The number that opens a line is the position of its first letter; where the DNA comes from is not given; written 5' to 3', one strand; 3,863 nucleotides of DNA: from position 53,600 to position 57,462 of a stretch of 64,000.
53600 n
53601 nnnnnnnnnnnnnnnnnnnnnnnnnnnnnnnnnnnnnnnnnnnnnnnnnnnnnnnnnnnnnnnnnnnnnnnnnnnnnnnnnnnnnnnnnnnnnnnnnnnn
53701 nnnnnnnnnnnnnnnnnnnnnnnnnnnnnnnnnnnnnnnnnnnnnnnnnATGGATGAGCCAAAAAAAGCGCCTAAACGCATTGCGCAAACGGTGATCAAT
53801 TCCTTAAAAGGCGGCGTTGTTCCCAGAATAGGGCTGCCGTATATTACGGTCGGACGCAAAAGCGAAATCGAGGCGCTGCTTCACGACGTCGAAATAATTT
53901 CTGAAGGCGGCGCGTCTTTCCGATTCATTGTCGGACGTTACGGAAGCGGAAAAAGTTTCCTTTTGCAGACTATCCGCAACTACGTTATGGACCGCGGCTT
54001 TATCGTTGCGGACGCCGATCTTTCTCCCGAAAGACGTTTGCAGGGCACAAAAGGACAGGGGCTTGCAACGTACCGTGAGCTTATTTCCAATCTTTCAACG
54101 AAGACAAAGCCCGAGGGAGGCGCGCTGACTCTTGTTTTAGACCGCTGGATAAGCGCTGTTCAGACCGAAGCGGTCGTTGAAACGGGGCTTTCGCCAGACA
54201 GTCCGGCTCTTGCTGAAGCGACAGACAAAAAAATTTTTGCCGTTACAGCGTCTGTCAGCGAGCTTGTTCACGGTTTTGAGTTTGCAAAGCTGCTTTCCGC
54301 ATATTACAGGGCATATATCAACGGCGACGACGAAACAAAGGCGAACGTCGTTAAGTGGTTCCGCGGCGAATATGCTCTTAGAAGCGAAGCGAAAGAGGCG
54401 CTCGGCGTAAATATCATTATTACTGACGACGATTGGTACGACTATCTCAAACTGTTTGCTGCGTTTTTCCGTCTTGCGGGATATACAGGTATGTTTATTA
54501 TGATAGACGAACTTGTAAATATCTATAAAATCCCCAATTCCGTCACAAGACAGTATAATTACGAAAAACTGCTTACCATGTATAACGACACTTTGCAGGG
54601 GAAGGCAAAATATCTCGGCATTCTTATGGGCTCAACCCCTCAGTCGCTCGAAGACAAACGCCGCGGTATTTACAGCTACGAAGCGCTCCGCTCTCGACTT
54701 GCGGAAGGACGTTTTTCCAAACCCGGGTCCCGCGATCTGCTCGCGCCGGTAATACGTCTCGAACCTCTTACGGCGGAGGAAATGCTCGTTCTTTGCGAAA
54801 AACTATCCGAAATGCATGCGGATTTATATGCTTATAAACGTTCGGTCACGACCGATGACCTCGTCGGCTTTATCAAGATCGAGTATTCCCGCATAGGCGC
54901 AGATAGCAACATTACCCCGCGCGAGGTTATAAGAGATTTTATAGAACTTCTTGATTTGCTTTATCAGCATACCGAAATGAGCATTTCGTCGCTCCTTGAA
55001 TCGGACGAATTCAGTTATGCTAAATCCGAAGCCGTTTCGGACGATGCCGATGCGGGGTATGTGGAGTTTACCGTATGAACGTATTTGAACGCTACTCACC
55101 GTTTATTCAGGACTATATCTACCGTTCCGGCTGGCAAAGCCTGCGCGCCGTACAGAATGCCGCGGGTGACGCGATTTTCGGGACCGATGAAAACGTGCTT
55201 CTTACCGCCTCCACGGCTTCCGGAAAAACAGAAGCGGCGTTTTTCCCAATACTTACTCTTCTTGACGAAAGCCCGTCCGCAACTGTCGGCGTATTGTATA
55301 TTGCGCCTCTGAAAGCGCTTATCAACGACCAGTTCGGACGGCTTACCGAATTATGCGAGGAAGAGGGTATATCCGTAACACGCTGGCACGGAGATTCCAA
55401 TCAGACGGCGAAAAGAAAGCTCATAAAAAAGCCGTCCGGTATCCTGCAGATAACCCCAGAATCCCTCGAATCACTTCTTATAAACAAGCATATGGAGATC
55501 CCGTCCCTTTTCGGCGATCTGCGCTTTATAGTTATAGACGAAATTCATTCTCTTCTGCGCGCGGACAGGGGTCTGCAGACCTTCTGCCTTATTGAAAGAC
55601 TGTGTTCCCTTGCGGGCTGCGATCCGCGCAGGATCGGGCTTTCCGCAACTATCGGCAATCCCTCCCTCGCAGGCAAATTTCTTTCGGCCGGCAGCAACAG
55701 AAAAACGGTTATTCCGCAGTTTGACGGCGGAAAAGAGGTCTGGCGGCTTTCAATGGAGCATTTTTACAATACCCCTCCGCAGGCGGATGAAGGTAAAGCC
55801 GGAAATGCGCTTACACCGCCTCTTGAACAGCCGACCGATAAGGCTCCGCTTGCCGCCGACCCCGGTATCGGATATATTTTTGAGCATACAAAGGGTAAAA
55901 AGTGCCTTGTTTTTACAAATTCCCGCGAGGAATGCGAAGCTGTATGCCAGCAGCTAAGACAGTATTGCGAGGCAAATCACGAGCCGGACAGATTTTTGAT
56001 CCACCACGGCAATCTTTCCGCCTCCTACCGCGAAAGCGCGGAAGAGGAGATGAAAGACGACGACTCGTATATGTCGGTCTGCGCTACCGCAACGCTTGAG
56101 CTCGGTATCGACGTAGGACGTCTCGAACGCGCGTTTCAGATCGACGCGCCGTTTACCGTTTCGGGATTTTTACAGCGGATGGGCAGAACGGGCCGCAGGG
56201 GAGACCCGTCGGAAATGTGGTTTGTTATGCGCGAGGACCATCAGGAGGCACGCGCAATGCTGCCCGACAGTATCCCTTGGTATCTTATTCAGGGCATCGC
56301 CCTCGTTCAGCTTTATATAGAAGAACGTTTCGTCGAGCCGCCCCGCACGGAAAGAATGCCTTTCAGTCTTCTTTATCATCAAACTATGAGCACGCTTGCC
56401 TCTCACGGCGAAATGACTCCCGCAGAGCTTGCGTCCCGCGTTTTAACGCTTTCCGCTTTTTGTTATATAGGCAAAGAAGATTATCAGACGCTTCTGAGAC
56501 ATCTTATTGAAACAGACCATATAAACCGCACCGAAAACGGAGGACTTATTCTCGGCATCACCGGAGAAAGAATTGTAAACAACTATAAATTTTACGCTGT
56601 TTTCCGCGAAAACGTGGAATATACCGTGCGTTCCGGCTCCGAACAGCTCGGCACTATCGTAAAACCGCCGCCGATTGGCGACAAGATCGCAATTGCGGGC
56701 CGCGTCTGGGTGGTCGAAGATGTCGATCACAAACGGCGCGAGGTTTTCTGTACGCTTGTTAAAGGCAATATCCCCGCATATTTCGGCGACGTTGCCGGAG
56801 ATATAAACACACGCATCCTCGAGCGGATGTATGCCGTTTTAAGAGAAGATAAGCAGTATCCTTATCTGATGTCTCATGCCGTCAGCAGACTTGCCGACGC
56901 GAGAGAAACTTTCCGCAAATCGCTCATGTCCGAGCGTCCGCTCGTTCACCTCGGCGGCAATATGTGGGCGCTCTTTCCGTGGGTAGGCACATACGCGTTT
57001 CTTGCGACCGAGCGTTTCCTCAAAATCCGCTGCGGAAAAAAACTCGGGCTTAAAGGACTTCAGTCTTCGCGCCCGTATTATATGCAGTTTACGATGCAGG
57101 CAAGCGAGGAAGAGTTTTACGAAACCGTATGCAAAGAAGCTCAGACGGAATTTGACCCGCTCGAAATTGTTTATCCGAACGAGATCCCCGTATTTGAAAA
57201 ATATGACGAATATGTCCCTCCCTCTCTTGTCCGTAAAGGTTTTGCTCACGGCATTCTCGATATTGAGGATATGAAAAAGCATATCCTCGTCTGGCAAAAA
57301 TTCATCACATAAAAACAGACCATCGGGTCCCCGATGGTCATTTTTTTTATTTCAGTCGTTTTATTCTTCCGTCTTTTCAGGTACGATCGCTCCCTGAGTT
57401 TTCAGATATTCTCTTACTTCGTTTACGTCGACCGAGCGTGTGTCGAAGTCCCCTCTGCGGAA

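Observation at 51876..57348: TerB-N/TerB-C protein + DUF2791-type ATPase + DExH helicase operon: a Shango-type anti-phage module with an extra YjbR-like head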

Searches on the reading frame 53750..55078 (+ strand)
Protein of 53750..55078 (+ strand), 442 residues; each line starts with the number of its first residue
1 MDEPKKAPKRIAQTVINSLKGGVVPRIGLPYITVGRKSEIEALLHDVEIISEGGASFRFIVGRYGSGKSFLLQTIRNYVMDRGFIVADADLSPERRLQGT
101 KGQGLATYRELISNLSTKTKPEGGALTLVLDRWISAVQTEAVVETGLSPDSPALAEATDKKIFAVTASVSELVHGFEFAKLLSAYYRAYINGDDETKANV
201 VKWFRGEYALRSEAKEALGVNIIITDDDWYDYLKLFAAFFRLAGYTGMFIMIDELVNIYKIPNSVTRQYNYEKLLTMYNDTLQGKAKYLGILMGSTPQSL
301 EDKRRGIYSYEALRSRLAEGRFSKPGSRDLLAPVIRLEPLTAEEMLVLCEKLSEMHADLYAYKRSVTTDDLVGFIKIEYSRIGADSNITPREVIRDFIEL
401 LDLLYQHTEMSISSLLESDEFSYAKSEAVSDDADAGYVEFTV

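Call 3: search_protein_families(library=pfam, proteins=[window:53750-55078:+], max_evalue=0.01)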
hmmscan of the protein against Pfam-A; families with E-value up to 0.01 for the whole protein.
window:53750-55078:+ (442 aa): 3 families
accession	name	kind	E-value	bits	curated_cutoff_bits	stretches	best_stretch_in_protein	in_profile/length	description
PF10923.14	BrxC_BrxD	-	1.2e-168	561.8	22.2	1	8-418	2-412/414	BREX system ATP-binding protein BrxC/D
PF13191.12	AAA_16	-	4e-07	31.1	32.6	1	34-92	3-63/167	AAA ATPase domain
PF01637.24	ATPase_2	-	0.0043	17.3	33.2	0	36-84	4-49/225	ATPase domain predominantly from Archaea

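Call 4: search_protein_families(library=padloc, proteins=[window:53750-55078:+], max_evalue=0.01)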
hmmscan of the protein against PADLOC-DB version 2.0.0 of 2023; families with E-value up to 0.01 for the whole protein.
window:53750-55078:+ (442 aa): 2 families
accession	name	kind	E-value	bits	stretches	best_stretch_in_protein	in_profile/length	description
PDLC03959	SngB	-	2e-189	628.3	1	5-435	4-432/439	-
PDLC02494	BrxD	-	2e-49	167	1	10-410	7-404/440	BrxD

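Call 5: search_protein_families(library=ncbifam, proteins=[window:53750-55078:+], max_evalue=0.01)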
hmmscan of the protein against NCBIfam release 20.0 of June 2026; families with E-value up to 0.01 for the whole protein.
window:53750-55078:+ (442 aa): 1 family
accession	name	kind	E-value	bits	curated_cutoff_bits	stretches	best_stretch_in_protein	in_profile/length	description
NF033438.1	BREX_BrxD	equivalog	3.1e-49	168.2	350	1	11-410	4-400/423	BREX system ATP-binding protein BrxD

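Call 21: search_dna_similar(query=window:53750-55078:+, collection=plasmids, mode=protein, max_rows=40, rows=best)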
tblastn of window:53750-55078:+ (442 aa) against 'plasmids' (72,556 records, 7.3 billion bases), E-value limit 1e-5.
Records with a match: 696; places in all: 702; records where one place covers at least 80% of the query: 690.
Best place of each record, by identity: 60-80% 1; <60% 695.
By first word of the organism name: Klebsiella 449; Salmonella 144; Escherichia 14; Sulfitobacter 7; Phaeobacter 5; Azospirillum 4; Bradyrhizobium 4; Raoultella 4; Paracoccus 3; Burkholderia 3; and 48 more.
By predicted mobility (MOB-suite, as given by PLSDB): conjugative 542; non-mobilizable 109; mobilizable 45.
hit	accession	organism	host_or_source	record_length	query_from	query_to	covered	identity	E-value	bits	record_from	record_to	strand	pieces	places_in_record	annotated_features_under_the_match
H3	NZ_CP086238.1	Clostridium estertheticum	single colony,bovine feces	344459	5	442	99%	78.3%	0e+0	724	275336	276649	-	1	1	ATP-binding protein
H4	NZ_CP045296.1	Paenibacillus cellulositrophicus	cell culture,Thai soil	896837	6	440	98%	52.6%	8e-153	486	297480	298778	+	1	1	ATP-binding protein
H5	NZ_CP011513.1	Paenibacillus peoriae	cell culture,soil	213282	8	416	93%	53.1%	2e-144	462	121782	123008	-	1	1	ATP-binding protein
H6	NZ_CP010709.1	Phaeobacter inhibens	cell culture,algae aquaculture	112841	6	436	98%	41.4%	2e-100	335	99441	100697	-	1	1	ATP-binding protein | TerB N-terminal domain-containing protein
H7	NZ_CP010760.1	Phaeobacter inhibens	cell culture,clam larvae aquaculture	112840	6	436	98%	41.4%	2e-100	335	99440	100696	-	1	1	ATP-binding protein | TerB N-terminal domain-containing protein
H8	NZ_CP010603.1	Phaeobacter inhibens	cell culture,clam larvae aquaculture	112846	6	436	98%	41.4%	2e-100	335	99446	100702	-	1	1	ATP-binding protein | TerB N-terminal domain-containing protein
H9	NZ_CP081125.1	Sulfitobacter sp. S190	-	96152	6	422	94%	42.8%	4e-98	329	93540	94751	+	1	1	ATP-binding protein | TerB N-terminal domain-containing protein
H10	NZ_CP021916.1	Sagittula sp. P11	cell culture,sulfidic waters (60 m) ...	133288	6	422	94%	42.8%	4e-98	329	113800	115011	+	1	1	ATP-binding protein | TerB N-terminal domain-containing protein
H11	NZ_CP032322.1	Azospirillum argentinense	soil sample,Agricultural field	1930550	4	436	98%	41.1%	3e-102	341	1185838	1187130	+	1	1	record has no annotation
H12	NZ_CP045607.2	Bacillus cereus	Whole organism,soil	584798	9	420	93%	43.1%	2e-111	367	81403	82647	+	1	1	ATP-binding protein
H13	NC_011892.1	Methylobacterium nodulans ORS 2060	-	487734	1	407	92%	43.7%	3e-97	326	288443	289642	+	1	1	TerB N-terminal domain-containing protein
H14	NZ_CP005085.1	Sphingobium sp. TKS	-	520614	6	441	99%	40.7%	6e-99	331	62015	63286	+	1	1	BREX system ATP-binding domain-containing protein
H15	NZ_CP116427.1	Sulfitobacter faviae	Hexacorallia,culture,Cold water coral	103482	6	422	94%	42.4%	2e-99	332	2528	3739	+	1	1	ATP-binding protein | TerB N-terminal domain-containing protein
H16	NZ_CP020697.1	Sulfitobacter sp. D7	calanoid copepod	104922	6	422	94%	42.4%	2e-99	332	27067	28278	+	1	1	ATP-binding protein | TerB N-terminal domain-containing protein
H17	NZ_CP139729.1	Sulfitobacter faviae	Bacterial Culture,hydrothermal vent ...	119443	6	422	94%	42.4%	2e-99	332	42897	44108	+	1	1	ATP-binding protein | TerB N-terminal domain-containing protein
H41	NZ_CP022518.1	Pantoea vagans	masson pine,cell culture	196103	15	432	95%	41.4%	1e-101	339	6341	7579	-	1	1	ATP-binding protein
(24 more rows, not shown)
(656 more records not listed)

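Call 22: get_annotated_region(hit=H6, flank=5000)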
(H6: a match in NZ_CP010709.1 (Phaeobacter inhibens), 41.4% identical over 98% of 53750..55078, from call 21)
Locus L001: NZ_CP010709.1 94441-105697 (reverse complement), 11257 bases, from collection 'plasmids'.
description: Phaeobacter inhibens strain P66 plasmid pP66_d, complete sequence
organism: Phaeobacter inhibens (NCBI taxid 221822)
taxonomy: Bacteria; Pseudomonadota; Alphaproteobacteria; Rhodobacterales; Roseobacteraceae; Phaeobacter; Phaeobacter inhibens
host: -; source: cell culture,algae aquaculture; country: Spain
typing (MOB-suite, as given by PLSDB): mobilizable; replicon rep_cluster_392; relaxase MOBP
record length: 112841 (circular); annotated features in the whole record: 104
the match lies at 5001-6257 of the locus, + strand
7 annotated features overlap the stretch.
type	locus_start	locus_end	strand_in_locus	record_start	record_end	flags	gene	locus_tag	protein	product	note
CDS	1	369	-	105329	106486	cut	-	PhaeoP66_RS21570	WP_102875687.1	hypothetical protein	-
CDS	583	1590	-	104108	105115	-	-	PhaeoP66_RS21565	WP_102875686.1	nucleotidyl transferase AbiEii/AbiGii toxin family protein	-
CDS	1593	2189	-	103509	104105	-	-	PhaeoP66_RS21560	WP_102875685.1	DUF6088 family protein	-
CDS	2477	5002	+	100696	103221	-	-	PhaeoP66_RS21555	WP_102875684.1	TerB N-terminal domain-containing protein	-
CDS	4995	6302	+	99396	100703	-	-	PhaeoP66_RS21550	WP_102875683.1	ATP-binding protein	-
CDS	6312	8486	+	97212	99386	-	-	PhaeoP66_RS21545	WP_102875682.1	DEAD/DEAH box helicase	-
CDS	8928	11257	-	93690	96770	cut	-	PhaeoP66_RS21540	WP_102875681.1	SMC family ATPase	-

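Call 23: get_annotated_region(hit=H41, flank=5000)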
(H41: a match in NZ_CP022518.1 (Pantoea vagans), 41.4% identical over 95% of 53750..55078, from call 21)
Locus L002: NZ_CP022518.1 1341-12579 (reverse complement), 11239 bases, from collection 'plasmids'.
description: Pantoea vagans strain FBS135 plasmid pPant2, complete sequence
organism: Pantoea vagans (NCBI taxid 470934)
taxonomy: Bacteria; Pseudomonadota; Gammaproteobacteria; Enterobacterales; Erwiniaceae; Pantoea; Pantoea vagans
host: -; source: masson pine,cell culture; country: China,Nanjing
typing (MOB-suite, as given by PLSDB): non-mobilizable; replicon rep_cluster_1441
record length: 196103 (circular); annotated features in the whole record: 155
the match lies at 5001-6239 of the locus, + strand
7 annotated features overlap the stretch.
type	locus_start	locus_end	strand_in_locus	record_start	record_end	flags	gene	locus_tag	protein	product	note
CDS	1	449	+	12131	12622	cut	-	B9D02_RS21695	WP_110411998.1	GNAT family N-acetyltransferase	-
CDS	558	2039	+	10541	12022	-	-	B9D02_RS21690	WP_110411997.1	amino acid permease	GO:0006865 - amino acid transport [Evidence IEA]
CDS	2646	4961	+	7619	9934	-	-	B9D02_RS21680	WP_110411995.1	TerB N-terminal domain-containing protein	-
CDS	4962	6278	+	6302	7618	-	-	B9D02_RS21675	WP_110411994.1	ATP-binding protein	-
CDS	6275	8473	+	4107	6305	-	-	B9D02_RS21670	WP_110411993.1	DEAD/DEAH box helicase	-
CDS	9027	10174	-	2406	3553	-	-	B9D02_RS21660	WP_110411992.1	IS3 family transposase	-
CDS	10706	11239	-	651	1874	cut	-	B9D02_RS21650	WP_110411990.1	cupin domain-containing protein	-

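Call 24: get_annotated_region(hit=H12, flank=5000)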
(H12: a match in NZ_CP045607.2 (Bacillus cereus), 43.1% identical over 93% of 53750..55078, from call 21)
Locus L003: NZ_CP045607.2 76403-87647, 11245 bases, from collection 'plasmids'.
description: Bacillus cereus strain SB1 plasmid p1, complete sequence
organism: Bacillus cereus (NCBI taxid 1396)
taxonomy: Bacteria; Bacillota; Bacilli; Bacillales; Bacillaceae; Bacillus; Bacillus cereus
host: -; source: Whole organism,soil; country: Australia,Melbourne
typing (MOB-suite, as given by PLSDB): non-mobilizable; replicon rep_cluster_125; mating-pair formation MPF_T
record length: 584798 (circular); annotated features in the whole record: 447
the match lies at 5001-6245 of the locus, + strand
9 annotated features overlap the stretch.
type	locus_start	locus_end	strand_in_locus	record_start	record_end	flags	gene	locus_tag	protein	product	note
CDS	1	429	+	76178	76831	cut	-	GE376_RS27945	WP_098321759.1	hypothetical protein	-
CDS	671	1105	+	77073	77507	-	-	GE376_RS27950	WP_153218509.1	hypothetical protein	-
CDS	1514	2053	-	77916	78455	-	-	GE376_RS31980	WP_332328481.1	tyrosine-type recombinase/integrase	GO:0015074 - DNA integration [Evidence IEA]; GO:0006310 - DNA recombination [Evidence IEA]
CDS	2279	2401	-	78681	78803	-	-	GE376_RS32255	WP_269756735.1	hypothetical protein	-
CDS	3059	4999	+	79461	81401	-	-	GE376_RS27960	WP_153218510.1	TerB N-terminal domain-containing protein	-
CDS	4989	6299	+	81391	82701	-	-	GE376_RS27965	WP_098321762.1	ATP-binding protein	-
CDS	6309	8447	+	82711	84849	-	-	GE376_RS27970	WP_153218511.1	DEAD/DEAH box helicase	-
CDS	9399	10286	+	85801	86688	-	-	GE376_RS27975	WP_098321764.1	hypothetical protein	-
CDS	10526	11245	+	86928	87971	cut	-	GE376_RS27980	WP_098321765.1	PIN domain-containing protein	-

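Call 25: get_annotated_region(hit=H3, flank=6000)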
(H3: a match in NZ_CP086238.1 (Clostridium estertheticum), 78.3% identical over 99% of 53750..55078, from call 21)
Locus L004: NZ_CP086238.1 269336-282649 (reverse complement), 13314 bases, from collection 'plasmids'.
description: Clostridium estertheticum strain CF002 plasmid pCF002-344, complete sequence
organism: Clostridium estertheticum (NCBI taxid 238834)
taxonomy: Bacteria; Bacillota; Clostridia; Eubacteriales; Clostridiaceae; Clostridium; Clostridium estertheticum
host: -; source: single colony,bovine feces; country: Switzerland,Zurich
typing (MOB-suite, as given by PLSDB): non-mobilizable
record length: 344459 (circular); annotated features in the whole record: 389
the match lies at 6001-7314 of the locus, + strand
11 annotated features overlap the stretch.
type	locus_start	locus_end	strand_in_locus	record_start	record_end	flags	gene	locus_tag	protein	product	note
CDS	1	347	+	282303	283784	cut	-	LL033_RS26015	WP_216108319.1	amino acid adenylation domain-containing protein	-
CDS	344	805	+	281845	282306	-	-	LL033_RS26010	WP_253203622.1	GNAT family N-acetyltransferase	-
CDS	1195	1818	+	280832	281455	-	-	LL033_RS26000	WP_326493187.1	MFS transporter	GO:0055085 - transmembrane transport [Evidence IEA]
CDS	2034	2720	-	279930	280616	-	-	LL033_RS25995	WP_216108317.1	alpha/beta hydrolase-fold protein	-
CDS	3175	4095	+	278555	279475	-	-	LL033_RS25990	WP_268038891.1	relaxase/mobilization nuclease domain-containing protein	-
CDS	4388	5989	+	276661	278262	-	-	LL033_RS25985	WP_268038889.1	TerB N-terminal domain-containing protein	-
CDS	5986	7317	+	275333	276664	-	-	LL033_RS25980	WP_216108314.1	ATP-binding protein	-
CDS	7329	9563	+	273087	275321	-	-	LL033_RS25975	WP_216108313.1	DEAD/DEAH box helicase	-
CDS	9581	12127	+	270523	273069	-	-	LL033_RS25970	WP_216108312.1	ATP-binding cassette domain-containing protein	-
CDS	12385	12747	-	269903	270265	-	-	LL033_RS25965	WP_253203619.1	IS110 family transposase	-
CDS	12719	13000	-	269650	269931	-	-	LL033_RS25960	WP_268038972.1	transposase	GO:0006313 - DNA transposition [Evidence IEA]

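Call 58: search_solved_structures(query=window:53750-55075:+, max_evalue=0.01)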
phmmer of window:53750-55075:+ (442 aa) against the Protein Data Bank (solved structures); distinct sequences matched with E-value up to 0.01: 0.

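Call 84: search_protein_families(library=padloc, proteins=[L001:2477-4999:+, L002:2646-4958:+, L003:3059-4996:+], max_evalue=0.01)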
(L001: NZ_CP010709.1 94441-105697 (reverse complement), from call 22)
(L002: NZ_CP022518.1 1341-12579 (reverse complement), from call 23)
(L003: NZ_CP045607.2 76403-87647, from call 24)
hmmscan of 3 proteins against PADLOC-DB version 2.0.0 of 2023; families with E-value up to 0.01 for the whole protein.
L001:2477-4999:+ (841 aa): 2 families
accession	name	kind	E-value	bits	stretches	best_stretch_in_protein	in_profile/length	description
PDLC03958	SngA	-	3.5e-102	341.7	1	106-834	12-527/528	-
PDLC05027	PDC-S48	-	0.0091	13.1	1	646-689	275-318/411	-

L002:2646-4958:+ (771 aa): 2 families
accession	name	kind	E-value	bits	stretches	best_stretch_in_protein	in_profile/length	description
PDLC03958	SngA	-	1.6e-92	309.8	1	41-770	12-525/528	-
PDLC05027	PDC-S48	-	0.0084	13.2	0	592-644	277-322/411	-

L003:3059-4996:+ (646 aa): 1 family
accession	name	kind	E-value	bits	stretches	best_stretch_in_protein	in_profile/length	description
PDLC03958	SngA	-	8.1e-54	182.1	1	96-639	46-527/528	-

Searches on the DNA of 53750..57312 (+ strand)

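Call 20: search_dna_similar(query=window:53750-57312:+, collection=ecoli_genomes, mode=distant, max_rows=10)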
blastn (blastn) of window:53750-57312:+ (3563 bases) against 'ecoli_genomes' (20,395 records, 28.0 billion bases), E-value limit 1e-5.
No match.
